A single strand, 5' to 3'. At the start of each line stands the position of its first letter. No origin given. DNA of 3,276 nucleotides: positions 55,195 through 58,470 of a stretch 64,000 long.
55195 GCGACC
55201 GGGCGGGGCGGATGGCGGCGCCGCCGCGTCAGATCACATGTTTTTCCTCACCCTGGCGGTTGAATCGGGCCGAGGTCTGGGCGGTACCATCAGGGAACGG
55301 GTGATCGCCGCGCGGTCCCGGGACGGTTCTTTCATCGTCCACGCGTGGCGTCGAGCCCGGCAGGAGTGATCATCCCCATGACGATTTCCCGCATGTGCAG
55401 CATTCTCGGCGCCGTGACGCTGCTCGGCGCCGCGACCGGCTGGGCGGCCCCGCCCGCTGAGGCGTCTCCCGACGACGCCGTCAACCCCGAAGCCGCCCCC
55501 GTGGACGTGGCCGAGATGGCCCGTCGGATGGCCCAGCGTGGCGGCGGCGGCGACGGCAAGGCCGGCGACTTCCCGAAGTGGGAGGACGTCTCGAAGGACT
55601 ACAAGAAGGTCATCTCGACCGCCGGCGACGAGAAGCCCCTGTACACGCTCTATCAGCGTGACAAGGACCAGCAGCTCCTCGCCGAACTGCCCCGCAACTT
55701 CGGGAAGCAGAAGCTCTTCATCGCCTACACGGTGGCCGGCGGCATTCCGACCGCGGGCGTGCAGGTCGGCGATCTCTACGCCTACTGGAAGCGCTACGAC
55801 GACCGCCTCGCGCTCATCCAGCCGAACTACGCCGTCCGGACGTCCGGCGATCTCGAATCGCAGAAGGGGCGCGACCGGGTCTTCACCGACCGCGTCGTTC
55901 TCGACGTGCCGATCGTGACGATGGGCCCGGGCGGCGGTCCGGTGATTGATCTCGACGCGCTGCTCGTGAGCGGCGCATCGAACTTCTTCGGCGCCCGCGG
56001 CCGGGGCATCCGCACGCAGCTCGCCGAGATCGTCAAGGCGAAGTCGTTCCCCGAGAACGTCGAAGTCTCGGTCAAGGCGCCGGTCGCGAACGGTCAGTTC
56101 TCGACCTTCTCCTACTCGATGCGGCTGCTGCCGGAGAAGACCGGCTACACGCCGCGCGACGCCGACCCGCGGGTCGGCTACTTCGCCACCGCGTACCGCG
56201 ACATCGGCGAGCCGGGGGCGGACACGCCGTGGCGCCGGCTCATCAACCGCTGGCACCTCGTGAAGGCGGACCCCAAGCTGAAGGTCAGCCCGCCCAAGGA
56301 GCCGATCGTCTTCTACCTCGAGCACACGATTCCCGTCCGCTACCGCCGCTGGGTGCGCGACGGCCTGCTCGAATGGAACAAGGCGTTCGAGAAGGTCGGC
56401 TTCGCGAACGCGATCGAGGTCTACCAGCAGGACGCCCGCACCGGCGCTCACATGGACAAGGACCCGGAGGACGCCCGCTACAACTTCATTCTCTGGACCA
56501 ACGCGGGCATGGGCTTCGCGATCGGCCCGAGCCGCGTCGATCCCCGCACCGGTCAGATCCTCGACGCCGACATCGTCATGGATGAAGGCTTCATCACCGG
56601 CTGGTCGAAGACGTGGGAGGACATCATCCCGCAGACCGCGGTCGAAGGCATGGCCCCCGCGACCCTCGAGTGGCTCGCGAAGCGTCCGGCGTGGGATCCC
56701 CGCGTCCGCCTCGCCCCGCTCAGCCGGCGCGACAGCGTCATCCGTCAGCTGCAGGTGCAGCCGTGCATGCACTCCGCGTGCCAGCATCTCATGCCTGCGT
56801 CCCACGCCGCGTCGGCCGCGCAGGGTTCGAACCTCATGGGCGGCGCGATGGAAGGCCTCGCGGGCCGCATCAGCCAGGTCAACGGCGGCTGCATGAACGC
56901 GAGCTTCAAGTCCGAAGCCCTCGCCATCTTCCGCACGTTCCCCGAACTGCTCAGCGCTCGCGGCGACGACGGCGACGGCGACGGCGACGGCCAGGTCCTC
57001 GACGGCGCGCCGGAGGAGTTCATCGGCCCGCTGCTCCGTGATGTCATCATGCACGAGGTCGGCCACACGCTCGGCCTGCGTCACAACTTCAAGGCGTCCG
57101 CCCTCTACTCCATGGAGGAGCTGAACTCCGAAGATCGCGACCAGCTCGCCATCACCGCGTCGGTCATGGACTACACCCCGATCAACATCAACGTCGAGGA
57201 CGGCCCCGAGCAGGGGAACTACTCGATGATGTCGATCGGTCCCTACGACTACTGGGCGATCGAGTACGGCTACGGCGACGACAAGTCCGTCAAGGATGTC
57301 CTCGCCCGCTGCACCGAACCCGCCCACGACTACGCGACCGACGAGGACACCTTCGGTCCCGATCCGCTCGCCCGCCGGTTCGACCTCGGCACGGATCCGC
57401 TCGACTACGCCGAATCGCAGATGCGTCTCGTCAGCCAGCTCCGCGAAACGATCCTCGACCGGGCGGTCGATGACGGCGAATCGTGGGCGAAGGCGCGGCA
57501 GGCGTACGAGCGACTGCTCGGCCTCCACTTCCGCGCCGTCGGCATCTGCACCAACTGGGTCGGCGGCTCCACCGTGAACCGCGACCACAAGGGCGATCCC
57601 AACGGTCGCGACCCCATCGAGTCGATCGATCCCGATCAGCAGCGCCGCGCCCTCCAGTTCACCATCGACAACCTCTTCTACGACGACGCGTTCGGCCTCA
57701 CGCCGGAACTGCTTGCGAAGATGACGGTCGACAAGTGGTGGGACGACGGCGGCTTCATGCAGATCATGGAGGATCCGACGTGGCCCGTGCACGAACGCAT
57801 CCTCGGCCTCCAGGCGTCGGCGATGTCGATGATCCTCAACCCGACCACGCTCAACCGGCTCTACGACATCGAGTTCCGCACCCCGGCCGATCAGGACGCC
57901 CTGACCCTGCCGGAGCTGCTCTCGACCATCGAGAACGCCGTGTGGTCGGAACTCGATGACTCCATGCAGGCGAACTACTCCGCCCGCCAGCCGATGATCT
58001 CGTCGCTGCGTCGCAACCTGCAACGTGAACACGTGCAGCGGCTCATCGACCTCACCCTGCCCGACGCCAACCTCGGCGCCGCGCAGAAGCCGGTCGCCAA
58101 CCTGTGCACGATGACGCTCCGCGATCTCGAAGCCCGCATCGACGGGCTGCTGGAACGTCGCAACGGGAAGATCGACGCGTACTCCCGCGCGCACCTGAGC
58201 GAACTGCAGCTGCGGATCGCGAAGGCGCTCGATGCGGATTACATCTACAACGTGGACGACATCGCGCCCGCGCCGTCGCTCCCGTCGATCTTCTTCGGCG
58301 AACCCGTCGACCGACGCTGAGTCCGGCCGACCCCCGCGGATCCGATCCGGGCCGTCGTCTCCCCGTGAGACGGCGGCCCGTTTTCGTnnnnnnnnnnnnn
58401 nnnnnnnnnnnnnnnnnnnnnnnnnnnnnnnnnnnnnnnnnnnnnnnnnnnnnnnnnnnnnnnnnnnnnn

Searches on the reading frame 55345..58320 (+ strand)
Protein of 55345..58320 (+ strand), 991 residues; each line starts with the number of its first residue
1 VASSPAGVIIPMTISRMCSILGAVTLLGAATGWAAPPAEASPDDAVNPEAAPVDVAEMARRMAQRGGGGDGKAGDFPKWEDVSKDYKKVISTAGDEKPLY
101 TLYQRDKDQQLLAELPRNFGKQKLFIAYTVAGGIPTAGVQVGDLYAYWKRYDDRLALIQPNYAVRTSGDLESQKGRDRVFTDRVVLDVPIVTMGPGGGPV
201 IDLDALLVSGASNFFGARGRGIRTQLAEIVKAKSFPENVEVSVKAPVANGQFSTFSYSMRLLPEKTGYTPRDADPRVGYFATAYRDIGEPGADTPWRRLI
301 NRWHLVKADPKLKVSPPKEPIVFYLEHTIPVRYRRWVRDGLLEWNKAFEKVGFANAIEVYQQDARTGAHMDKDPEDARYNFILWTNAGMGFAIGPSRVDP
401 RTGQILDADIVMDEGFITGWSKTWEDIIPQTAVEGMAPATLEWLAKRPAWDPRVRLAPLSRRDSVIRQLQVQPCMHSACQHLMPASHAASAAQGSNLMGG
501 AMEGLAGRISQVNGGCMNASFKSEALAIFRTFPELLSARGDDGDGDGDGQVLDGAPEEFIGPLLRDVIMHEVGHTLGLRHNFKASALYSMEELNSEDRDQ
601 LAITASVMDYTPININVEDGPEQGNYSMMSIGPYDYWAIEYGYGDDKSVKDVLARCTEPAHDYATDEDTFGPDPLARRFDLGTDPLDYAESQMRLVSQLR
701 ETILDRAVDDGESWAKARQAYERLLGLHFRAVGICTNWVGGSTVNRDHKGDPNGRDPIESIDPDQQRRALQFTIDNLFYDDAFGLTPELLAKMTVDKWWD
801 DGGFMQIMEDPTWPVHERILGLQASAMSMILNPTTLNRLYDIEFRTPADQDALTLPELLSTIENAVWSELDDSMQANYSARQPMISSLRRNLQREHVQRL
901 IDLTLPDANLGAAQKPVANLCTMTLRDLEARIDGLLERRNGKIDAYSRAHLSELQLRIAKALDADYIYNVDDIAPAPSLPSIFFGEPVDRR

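Call 68: search_protein_families(library=pfam, proteins=[window:55345-58320:+], max_evalue=0.00001)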
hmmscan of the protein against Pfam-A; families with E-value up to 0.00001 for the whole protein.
window:55345-58320:+ (991 aa): 2 families
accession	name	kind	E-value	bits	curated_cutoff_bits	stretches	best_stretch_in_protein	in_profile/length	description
PF16313.11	DUF4953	-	9.2e-74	248.9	24.2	1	555-871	4-314/316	Met-zincin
PF17148.9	DUF5117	-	3.4e-15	56.8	27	1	138-307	1-188/189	Domain of unknown function (DUF5117)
